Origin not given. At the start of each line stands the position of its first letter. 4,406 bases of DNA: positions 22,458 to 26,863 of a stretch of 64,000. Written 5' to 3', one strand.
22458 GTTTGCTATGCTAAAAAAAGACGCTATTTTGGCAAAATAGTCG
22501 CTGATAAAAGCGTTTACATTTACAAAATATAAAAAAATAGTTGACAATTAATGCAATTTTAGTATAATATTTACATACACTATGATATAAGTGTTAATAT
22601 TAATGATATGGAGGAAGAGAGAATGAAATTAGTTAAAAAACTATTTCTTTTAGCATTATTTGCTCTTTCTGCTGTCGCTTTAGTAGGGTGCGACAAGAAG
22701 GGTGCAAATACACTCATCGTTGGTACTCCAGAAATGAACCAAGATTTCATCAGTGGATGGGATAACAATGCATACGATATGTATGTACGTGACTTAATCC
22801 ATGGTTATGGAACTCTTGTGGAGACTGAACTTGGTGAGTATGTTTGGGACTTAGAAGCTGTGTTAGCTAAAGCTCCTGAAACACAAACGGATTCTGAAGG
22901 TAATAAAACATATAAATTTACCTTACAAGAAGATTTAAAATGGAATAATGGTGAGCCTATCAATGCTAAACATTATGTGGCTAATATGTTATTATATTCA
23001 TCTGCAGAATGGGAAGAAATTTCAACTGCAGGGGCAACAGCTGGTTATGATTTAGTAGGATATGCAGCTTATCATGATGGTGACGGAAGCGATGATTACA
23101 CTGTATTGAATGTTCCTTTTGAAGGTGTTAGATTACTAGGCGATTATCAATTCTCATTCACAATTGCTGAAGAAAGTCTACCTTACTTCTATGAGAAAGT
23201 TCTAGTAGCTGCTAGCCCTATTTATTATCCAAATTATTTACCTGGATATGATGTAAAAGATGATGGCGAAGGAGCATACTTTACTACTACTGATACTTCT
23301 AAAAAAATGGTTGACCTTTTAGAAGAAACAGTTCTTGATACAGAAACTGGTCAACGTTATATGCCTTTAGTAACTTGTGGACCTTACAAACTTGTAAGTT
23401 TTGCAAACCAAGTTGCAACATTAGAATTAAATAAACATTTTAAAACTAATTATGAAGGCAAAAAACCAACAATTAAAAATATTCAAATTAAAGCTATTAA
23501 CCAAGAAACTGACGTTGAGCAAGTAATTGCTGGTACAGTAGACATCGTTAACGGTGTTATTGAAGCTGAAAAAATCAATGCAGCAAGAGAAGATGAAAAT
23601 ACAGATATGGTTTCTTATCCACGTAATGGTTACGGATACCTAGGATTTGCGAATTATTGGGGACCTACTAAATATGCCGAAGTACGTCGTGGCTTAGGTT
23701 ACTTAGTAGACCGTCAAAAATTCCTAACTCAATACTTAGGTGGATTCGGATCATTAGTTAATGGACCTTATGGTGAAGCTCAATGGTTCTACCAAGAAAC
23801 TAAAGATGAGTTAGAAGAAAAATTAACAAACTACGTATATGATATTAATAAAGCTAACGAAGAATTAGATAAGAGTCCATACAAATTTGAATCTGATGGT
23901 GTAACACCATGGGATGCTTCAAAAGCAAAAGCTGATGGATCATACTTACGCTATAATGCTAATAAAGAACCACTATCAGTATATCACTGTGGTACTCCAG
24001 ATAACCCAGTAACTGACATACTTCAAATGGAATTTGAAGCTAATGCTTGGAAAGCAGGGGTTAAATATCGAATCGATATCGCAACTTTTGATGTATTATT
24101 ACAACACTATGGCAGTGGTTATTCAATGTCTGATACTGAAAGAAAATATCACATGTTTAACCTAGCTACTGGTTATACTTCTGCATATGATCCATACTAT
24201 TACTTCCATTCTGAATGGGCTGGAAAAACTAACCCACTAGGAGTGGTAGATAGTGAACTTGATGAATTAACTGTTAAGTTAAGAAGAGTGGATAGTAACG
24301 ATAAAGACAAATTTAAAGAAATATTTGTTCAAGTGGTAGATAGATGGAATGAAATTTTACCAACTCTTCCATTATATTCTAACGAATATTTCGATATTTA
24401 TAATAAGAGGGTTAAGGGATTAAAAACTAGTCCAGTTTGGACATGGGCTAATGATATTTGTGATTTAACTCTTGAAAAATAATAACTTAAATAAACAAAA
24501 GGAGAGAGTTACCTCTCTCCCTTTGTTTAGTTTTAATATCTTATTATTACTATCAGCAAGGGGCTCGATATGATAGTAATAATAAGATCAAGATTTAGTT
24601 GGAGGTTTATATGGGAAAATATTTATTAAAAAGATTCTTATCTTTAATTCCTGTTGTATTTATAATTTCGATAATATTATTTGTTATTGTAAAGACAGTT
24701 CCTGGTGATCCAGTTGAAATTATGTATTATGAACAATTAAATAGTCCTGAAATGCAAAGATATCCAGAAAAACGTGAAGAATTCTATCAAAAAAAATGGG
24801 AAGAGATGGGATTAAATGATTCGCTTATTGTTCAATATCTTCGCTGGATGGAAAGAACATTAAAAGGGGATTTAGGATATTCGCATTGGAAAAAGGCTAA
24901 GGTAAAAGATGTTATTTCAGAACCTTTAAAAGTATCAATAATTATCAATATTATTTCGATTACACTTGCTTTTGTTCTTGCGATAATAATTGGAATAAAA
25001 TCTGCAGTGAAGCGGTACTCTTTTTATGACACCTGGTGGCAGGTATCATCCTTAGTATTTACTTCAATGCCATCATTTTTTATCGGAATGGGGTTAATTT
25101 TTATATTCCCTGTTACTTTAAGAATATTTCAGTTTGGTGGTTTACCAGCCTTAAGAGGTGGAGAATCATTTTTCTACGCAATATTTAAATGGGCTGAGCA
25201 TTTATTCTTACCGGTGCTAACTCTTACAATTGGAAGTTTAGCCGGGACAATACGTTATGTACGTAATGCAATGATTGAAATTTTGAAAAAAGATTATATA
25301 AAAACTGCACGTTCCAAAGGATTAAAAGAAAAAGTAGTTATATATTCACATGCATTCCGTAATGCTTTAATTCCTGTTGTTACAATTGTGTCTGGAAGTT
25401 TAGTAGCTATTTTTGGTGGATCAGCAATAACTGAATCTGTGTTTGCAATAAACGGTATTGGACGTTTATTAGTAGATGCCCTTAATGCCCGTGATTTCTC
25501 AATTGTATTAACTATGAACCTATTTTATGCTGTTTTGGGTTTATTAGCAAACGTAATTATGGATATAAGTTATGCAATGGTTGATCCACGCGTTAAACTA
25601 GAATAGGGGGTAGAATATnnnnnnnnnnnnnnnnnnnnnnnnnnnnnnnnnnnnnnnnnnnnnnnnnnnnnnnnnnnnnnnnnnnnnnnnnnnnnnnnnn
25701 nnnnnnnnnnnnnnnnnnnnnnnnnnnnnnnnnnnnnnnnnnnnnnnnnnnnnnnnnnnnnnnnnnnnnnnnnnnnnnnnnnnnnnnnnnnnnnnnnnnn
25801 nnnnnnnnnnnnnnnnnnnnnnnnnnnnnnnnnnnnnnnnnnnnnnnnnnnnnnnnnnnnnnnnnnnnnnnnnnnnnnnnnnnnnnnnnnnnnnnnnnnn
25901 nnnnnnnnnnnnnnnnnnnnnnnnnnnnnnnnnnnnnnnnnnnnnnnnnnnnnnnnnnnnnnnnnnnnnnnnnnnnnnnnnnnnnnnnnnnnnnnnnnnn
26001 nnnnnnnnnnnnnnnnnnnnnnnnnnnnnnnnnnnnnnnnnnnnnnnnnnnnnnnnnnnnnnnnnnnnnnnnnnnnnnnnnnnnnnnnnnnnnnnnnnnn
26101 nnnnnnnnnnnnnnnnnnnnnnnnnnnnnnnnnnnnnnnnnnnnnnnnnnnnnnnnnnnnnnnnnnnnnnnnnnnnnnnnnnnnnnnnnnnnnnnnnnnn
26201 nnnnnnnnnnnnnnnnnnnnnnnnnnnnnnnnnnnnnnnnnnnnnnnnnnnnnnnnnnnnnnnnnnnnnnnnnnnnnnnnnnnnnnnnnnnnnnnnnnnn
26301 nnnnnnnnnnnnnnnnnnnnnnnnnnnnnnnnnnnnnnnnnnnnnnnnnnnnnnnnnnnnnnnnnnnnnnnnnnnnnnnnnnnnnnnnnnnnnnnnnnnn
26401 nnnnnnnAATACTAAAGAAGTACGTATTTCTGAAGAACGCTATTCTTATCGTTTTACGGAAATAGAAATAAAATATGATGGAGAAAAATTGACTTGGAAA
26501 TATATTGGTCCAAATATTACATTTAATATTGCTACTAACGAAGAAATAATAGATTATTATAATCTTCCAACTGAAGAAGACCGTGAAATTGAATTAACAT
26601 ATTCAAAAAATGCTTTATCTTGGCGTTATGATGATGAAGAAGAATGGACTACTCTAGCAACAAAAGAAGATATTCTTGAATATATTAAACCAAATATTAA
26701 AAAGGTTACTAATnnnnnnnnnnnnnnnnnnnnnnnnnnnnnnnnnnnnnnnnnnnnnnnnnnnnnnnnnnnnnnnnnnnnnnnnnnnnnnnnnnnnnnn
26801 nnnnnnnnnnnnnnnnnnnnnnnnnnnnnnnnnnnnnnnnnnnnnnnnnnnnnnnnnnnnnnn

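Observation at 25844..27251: OppC permease carries a seven-blade RCC1-like beta-propeller in its first extracytoplasmic loop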

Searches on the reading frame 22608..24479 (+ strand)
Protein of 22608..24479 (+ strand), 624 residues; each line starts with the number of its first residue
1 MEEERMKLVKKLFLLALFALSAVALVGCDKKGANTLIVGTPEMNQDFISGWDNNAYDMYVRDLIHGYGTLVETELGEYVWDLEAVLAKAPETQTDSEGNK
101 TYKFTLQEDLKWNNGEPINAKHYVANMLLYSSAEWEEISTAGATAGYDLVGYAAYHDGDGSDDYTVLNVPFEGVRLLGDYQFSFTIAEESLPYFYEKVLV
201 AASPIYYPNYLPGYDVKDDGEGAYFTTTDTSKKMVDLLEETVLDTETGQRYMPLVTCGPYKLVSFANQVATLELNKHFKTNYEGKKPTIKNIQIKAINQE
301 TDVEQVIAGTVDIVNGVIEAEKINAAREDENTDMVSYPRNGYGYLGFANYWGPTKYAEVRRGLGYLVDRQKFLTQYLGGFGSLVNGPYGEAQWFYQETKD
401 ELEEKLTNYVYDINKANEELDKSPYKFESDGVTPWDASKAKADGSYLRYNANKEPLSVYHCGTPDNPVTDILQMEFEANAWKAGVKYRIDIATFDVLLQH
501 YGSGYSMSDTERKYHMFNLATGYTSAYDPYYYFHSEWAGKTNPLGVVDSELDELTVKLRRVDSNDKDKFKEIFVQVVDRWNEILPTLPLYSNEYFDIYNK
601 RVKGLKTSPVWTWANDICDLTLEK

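Call 3: search_protein_families(library=pfam, proteins=[window:22608-24479:+], max_evalue=1)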
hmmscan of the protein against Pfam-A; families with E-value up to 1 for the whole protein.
window:22608-24479:+ (624 aa): 1 family
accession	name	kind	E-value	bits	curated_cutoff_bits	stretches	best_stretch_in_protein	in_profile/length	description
PF00496.27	SBP_bac_5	-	2.5e-39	135.9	32.4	1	93-535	10-359/368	Bacterial extracellular solute-binding proteins, family 5 Middle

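Call 58: search_protein_families(library=ncbifam, proteins=[window:22608-24479:+], max_evalue=0.01)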
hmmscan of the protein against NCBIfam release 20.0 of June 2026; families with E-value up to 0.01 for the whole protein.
window:22608-24479:+ (624 aa): 7 families
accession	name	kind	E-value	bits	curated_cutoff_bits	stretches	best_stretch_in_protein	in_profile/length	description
NF045467.1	Opp4A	equivalog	1.1e-25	90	650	2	255-610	208-546/556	oligopeptide ABC transporter substrate-binding protein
NF045468.1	Opp5A_nikA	equivalog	1.3e-13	50.2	600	1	226-608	127-475/488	nickel ABC transporter substrate-binding protein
TIGR02294.1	nickel_nikA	equivalog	1.1e-12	47.2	393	2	279-430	184-332/501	nickel ABC transporter substrate-binding protein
NF011684.0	PRK15104.1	equivalog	5.3e-06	25.4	947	1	91-203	87-191/543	oligopeptide ABC transporter substrate-binding protein OppA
NF047575.1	opine_bind_CntA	exception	2.9e-05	22.8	800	0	79-126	74-118/535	staphylopine-dependent metal ABC transporter substrate-binding lipoprotein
TIGR04028.1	SBP_KPN_01854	hypoth_equivalog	0.00018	20.2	468.5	0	304-439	218-345/509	TIGR04028 family ABC transporter substrate-binding protein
NF007287.0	PRK09755.1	equivalog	0.0004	19.3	1098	0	297-410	247-359/535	ABC transporter substrate-binding protein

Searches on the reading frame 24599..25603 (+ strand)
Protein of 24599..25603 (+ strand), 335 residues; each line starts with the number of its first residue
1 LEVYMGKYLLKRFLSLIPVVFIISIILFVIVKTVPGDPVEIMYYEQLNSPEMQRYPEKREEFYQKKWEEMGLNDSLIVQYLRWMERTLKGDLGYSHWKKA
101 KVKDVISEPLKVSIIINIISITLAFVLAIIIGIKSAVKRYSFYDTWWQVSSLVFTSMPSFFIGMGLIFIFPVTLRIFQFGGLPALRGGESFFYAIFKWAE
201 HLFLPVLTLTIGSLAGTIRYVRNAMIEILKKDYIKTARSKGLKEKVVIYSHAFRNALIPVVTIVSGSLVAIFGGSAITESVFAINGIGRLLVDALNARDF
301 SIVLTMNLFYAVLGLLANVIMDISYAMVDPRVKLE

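Call 3: search_protein_families(library=pfam, proteins=[window:24599-25603:+], max_evalue=1)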
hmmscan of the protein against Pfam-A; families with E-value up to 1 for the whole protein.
window:24599-25603:+ (335 aa): 3 families
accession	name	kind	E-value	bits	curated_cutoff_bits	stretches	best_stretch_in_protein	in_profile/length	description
PF00528.27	BPD_transp_1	-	3.3e-36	125.2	26.4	1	128-333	1-183/184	Binding-protein-dependent transport system inner membrane component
PF19300.4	BPD_transp_1_N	-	3.1e-07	31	23.8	1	5-90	1-75/114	Binding-prot-dependent transport system membrane comp, N-term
PF16492.10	Cadherin_C_2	-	0.37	12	31.5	0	14-33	10-29/85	Cadherin cytoplasmic C-terminal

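Call 58: search_protein_families(library=ncbifam, proteins=[window:24599-25603:+], max_evalue=0.01)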
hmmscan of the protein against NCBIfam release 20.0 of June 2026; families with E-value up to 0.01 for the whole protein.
window:24599-25603:+ (335 aa): 18 families
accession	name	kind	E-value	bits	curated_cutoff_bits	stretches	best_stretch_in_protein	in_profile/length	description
NF045472.1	Opp4B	equivalog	1.9e-78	264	450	1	5-333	1-319/319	oligopeptide ABC transporter permease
NF045470.1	Opp2B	equivalog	3.7e-78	262.8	350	1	12-333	1-300/300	nickel ABC transporter permease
NF045469.1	Opp1B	equivalog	1.6e-64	218.3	380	1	5-333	1-307/307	nickel/cobalt ABC transporter permease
NF045471.1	Opp3B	equivalog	3.6e-61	207.3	480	1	5-334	1-304/308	oligopeptide ABC transporter permease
TIGR02789.1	nickel_nikB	equivalog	9.9e-59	199.3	447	1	5-333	1-307/314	nickel ABC transporter permease subunit NikB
NF011661.0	PRK15081.1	equivalog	8.2e-56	189.7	463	1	6-333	2-304/306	glutathione ABC transporter permease GsiC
NF007677.0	PRK10352.1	equivalog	2e-53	181.5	433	1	5-334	1-308/314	nickel ABC transporter permease subunit NikB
NF007008.0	PRK09471.1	equivalog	4.2e-52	177.5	388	1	5-333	1-305/306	oligopeptide ABC transporter permease OppB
NF008161.0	PRK10914.1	equivalog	2.2e-51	175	590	2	199-333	202-336/339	dipeptide ABC transporter permease DppB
NF011712.0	PRK15133.1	subfamily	2.7e-46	158.2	445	2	69-335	92-362/364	microcin C ABC transporter permease YejB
NF043081.1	MMSYN1_0165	equivalog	8.8e-41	140.2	350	2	98-335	163-387/388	oligopeptide ABC transporter permease OppB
NF011690.0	PRK15110.1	equivalog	2.8e-27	96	432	2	198-330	179-311/321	putrescine export ABC transporter permease SapB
NF045473.1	Opp1C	equivalog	0.00054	19.5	350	1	207-271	135-199/267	nickel/cobalt ABC transporter permease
NF045476.1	Opp4C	equivalog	0.0013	18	350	1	195-288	134-222/278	oligopeptide ABC transporter permease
NF045474.1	Opp2C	equivalog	0.0023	17.5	300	1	206-266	106-166/236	nickel transporter permease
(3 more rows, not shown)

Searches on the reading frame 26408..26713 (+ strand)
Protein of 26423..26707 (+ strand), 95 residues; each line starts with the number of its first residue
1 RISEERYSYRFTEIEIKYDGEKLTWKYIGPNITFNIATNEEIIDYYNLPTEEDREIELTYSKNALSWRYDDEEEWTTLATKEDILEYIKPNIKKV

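Call 21: search_protein_families(library=pfam, proteins=[window:26423-26707:+], max_evalue=10)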
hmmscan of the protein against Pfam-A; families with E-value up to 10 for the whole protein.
seq(95 aa): 1 family
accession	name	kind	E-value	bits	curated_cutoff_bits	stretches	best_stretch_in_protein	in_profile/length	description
PF09870.14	DUF2097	-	0.086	13.6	25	1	79-94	5-20/84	Uncharacterized protein conserved in archaea (DUF2097)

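Call 40: predict_structure(alignment_id=A2)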
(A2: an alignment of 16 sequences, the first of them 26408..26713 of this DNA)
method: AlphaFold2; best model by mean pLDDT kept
length: 102 residues; sequences in the alignment: 16
mean_pLDDT: 79.0   pTM: 0.64
mean pLDDT of the five models: 79.0, 77.0, 76.7, 76.7, 74.7
residues with pLDDT >= 90: 50; 70-90: 26; 50-70: 6; < 50: 20
segments of 3 or more residues with pLDDT < 50: 1-16, 99-102
pLDDT, mean of each block of 10 residues (from residue 1): 43 55 91 81 92 91 93 95 91 68 37
secondary structure, 60 per line:
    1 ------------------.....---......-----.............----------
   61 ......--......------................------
elements in order: E19-23 E27-32 E38-43 H44-50 E61-66 E69-74 E81-85 H86-96
